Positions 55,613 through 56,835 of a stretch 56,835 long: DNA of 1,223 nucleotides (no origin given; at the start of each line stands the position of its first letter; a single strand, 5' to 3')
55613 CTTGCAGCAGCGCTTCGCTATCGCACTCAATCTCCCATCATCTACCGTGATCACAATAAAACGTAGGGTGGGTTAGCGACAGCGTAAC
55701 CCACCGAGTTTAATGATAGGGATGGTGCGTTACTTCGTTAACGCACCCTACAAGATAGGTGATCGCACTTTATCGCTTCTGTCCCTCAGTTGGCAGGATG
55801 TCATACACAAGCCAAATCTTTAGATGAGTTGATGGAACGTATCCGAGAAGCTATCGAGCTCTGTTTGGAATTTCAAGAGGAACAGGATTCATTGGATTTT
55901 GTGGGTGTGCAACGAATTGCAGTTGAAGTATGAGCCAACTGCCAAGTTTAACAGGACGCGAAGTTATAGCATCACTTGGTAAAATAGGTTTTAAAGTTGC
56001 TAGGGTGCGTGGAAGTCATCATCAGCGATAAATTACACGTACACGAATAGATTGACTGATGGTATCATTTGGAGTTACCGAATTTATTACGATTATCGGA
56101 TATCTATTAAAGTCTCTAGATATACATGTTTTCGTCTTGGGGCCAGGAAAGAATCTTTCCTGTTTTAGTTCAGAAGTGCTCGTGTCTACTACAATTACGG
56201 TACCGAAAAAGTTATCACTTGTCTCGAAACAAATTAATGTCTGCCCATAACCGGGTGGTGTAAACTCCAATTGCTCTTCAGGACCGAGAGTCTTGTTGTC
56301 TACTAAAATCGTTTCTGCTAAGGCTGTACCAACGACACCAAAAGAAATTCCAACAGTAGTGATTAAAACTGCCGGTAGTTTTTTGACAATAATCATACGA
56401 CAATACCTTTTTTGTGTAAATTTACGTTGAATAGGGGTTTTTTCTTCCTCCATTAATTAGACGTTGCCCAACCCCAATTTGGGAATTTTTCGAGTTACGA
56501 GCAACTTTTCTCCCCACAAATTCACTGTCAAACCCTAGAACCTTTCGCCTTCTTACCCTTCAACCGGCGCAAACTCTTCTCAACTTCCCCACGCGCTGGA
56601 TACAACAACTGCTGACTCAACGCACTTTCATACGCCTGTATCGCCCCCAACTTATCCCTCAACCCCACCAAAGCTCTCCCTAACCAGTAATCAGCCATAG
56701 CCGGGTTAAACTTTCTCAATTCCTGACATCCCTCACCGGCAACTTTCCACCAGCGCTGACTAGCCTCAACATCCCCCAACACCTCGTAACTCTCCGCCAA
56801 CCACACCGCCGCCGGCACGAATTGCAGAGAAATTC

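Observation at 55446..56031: GC-richer foreign-looking segment with two covarying 9-bp hairpins upstream of decayed hicB-hicA remnants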

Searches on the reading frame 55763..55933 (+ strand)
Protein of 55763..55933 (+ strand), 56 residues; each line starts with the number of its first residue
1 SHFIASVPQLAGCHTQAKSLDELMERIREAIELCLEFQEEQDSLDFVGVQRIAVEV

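Call 11: search_protein_families(library=pfam, proteins=[window:55763-55933:+], max_evalue=0.1)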
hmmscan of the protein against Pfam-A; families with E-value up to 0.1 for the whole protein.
window:55763-55933:+ (56 aa): 3 families
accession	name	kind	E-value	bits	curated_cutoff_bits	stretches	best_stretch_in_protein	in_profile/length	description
PF15919.11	HicB_lk_antitox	-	5.2e-06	27.1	27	1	5-41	15-51/123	HicB_like antitoxin of bacterial toxin-antitoxin system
PF21748.3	UPF0150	-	0.0018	18.6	27.3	1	2-33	20-51/64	UPF0150-like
PF08972.17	DUF1902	-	0.029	14.9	22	1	4-36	16-48/74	Domain of unknown function (DUF1902)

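Call 12: find_homologous_proteins(query=window:55763-55930:+, max_evalue=0.001)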
Query seq(56 aa) (56 aa): 5257 proteins with E <= 0.001 among 5281 candidates; the best 120 are listed.
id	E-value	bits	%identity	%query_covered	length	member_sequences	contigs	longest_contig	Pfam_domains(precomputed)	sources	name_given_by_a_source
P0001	4.8e-24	100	86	100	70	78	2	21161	PF15919.12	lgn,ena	-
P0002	8.1e-24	99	86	100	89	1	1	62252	PF15919.12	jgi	jgi:predicted RNase H-like HicB family nuclease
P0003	3.9e-23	97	80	100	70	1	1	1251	PF15919.12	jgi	jgi:predicted RNase H-like HicB family nuclease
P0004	4.0e-23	97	80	100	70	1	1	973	PF15919.12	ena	-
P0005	4.0e-23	97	80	100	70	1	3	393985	PF15919.12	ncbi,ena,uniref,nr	ncbi:MAG: hypothetical protein N4J56_006868 [Chroococcidiopsis sp. SAG 2025]|uniref:type II toxin-an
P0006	1.5e-22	95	84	100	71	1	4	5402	PF15919.12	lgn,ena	-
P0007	1.9e-22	95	81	100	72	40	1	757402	PF15919.12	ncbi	ncbi:type II toxin-antitoxin system HicB family antitoxin [Nostoc sp.]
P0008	2.2e-22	95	82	98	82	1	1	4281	PF15919.12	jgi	jgi:predicted RNase H-like HicB family nuclease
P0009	3.4e-22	94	83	82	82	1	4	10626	PF15919.12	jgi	jgi:predicted RNase H-like HicB family nuclease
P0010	7.3e-22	93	79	100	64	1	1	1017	PF15919.12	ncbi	ncbi:type II toxin-antitoxin system HicB family antitoxin [Nostoc sp.]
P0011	8.6e-22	93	80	82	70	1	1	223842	PF15919.12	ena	-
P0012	8.7e-22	93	81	100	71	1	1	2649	PF15919.12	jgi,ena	jgi:predicted RNase H-like HicB family nuclease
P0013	1.3e-21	92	80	82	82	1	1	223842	PF15919.12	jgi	jgi:predicted RNase H-like HicB family nuclease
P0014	2.0e-21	92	77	98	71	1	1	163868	PF15919.12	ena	-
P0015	3.3e-21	91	79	98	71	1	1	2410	PF15919.12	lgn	-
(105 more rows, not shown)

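Call 15: find_encoding_contigs(protein=P0001, flank=3000, max_places=4)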
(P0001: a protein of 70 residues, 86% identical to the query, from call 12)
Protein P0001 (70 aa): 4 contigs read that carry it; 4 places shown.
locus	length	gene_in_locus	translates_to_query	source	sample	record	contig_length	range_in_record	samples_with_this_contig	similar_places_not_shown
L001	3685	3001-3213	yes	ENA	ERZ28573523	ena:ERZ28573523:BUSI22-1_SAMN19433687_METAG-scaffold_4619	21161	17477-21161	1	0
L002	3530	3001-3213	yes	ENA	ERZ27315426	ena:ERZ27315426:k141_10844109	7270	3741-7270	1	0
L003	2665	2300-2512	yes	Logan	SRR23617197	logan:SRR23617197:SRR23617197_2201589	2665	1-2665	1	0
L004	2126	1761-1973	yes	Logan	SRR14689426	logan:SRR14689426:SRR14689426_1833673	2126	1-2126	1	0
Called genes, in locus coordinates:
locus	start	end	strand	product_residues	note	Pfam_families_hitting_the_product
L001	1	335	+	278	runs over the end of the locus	PF01435:Peptidase_M48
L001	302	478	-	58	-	-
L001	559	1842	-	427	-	PF02844:GARS_N, PF01071:GARS_A, PF02843:GARS_C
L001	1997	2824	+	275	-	PF00106:adh_short, PF01370:Epimerase (weak), PF08643:DUF1776 (weak), PF08659:KR, PF13460:NAD_binding_10 (weak), PF13561:adh_short_C2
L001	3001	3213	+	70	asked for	PF15919:HicB_lk_antitox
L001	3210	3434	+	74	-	PF07927:HicA_toxin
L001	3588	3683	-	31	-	?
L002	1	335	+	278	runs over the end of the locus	PF01435:Peptidase_M48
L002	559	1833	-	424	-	PF02844:GARS_N, PF01071:GARS_A, PF02843:GARS_C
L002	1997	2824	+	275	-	PF00106:adh_short, PF01370:Epimerase (weak), PF08643:DUF1776 (weak), PF08659:KR, PF13460:NAD_binding_10 (weak), PF13561:adh_short_C2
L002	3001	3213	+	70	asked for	PF15919:HicB_lk_antitox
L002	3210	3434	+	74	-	PF07927:HicA_toxin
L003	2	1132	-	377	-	?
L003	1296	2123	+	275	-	PF00106:adh_short, PF01370:Epimerase (weak), PF08643:DUF1776 (weak), PF08659:KR, PF13460:NAD_binding_10 (weak), PF13561:adh_short_C2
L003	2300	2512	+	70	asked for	PF15919:HicB_lk_antitox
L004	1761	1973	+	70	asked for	PF15919:HicB_lk_antitox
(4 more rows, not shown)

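Call 16: find_encoding_contigs(protein=P0002, flank=3000, max_places=3)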
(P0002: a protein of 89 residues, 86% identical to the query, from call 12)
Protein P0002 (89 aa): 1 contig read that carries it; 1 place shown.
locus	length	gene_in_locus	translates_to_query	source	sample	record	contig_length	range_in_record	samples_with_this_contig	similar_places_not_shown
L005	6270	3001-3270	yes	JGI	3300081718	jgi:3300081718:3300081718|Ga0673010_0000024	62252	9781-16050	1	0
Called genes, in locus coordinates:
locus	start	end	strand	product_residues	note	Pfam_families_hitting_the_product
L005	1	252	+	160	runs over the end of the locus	-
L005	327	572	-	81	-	PF08865:DUF1830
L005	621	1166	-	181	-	PF13185:GAF_2 (weak), PF14215:bHLH-MYC_N (weak)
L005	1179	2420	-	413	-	PF02898:NO_synthase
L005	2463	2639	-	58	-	-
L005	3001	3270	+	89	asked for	PF15919:HicB_lk_antitox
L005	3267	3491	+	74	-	PF07927:HicA_toxin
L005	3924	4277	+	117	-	-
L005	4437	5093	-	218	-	PF00072:Response_reg, PF08281:Sigma70_r4_2, PF00196:GerE, PF04545:Sigma70_r4 (weak)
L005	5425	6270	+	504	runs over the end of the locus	-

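Call 17: find_encoding_contigs(protein=P0007, flank=3000, max_places=3)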
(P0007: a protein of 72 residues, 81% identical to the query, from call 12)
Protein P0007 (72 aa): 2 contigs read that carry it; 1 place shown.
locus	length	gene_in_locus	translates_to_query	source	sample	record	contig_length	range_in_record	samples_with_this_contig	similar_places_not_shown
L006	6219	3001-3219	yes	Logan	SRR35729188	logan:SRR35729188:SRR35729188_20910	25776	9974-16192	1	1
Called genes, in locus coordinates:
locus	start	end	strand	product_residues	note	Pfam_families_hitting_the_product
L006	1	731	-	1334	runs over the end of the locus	PF13195:DUF4011, PF09848:SLFN-g3_helicase (faint), PF00270:DEAD (faint), PF04851:ResIII (weak), PF13086:AAA_11, PF13086:AAA_11, PF13087:AAA_12, PF18741:MTES_1575, +2 more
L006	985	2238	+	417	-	PF00149:Metallophos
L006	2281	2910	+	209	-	-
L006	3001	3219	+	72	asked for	PF15919:HicB_lk_antitox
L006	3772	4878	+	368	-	PF13531:SBP_bac_11, PF01547:SBP_bac_1, PF13416:SBP_bac_8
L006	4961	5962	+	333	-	PF12849:PBP_like_2, PF12727:PBP_like (weak)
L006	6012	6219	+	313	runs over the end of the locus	PF00528:BPD_transp_1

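Call 60: find_related_loci(query=A2, collection=metagenome_contigs, flank=1200)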
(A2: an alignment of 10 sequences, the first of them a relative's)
Query A2 (70 aa) in metagenome_contigs; peptide patterns used: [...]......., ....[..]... (x = any residue, [..] = any of these).
600 stretches matched a pattern (row limit reached: there are more); 392 encode a relative of the query (tblastn E <= 1e-3); the best 80 are kept; 80 distinct loci.
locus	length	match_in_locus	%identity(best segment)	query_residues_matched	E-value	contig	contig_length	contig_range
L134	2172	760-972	83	1-70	2e-35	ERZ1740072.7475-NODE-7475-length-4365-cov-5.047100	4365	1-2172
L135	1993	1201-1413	83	1-70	2e-35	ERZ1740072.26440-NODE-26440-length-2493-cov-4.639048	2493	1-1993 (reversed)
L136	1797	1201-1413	82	1-70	1e-34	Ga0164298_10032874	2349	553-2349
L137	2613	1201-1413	79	1-70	1e-34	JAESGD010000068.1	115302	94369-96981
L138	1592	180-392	73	1-70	1e-32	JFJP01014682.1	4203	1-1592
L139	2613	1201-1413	75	1-70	1e-31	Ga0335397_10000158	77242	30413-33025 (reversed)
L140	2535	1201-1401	78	1-66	2e-31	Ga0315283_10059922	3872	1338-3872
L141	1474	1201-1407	75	1-68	1e-30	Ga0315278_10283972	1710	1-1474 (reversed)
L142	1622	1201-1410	71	1-69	3e-30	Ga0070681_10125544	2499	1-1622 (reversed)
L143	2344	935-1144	69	1-70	5e-30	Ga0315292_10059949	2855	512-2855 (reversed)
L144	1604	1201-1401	75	1-66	8e-30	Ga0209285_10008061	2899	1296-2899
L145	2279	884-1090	71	1-68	8e-30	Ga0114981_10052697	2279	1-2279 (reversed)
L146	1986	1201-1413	70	1-70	3e-30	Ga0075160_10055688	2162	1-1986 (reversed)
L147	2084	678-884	71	1-68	8e-30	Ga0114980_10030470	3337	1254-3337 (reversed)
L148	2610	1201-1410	69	1-69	7e-30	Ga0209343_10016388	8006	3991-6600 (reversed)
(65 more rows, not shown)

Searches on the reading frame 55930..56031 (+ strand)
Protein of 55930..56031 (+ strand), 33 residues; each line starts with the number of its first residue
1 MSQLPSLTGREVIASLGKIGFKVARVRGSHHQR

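Call 11: search_protein_families(library=pfam, proteins=[window:55930-56031:+], max_evalue=0.1)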
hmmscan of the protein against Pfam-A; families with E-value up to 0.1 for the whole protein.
window:55930-56031:+ (33 aa): 1 family
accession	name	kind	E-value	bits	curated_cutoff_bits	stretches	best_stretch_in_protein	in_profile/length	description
PF07927.17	HicA_toxin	-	1e-05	26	27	1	9-32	1-24/58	HicA toxin of bacterial toxin-antitoxin,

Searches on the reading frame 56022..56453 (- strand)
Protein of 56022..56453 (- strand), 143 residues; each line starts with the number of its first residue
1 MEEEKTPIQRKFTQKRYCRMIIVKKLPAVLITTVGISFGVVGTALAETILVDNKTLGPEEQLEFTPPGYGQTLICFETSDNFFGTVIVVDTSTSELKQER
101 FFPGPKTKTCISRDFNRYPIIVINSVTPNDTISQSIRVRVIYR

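Call 11: search_protein_families(library=pfam, proteins=[window:56022-56453:-], max_evalue=0.1)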
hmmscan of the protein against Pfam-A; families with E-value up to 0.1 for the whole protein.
window:56022-56453:- (143 aa): 0 families

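Call 34: find_encoding_contigs(protein=window:56022-56453:-, flank=6000, max_places=6)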
Protein window:56022-56453:- (143 aa): no gene with exactly this product is on record in the collection.

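Call 72: search_protein_representatives(protein=window:56022-56453:-)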
Query: 143 residues. Proteins with E-value up to 0.001 (for the whole library): 10; up to 1e-10: 6; up to 1e-30: 0. The best 10 are listed.
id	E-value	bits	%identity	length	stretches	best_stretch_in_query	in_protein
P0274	2.9e-28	114.5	48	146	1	2-140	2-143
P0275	5.0e-20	87.8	48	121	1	20-140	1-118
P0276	6.8e-17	77.7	43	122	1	20-140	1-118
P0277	7.0e-12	61.5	39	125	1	20-142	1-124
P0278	3.2e-11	59.4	47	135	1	20-98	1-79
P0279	8.4e-11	58.0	49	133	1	20-123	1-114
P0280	1.9e-08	50.4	48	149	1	21-114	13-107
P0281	3.7e-07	46.2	38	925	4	63-101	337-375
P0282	5.2e-06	42.5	55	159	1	20-79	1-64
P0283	2.3e-05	40.4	42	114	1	20-139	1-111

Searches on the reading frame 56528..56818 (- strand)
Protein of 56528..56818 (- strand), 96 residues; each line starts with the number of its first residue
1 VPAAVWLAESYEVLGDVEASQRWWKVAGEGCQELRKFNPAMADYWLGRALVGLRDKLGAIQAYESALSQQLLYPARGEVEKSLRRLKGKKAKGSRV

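Call 11: search_protein_families(library=pfam, proteins=[window:56528-56818:-], max_evalue=0.1)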
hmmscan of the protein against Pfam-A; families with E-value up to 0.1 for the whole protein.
window:56528-56818:- (96 aa): 6 families
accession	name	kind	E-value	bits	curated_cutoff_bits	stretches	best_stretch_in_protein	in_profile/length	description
PF07719.23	TPR_2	-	0.0018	18.7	27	0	44-68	5-29/34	Tetratricopeptide repeat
PF21545.3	T7SS_EccA1_N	-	0.0031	17.3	27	1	20-65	16-61/272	T7SS, ESX-1 secretion system protein EccA1, N-terminal domain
PF13174.12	TPR_6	-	0.012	16.7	26.3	0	42-68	2-28/33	Tetratricopeptide repeat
PF07721.20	TPR_4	-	0.013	16.5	27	0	3-24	3-24/26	Tetratricopeptide repeat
PF13432.12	TPR_16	-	0.024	15.5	32.7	1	40-67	31-58/65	Tetratricopeptide repeat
PF13181.12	TPR_8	-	0.052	14.2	25.7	0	44-68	5-29/34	Tetratricopeptide repeat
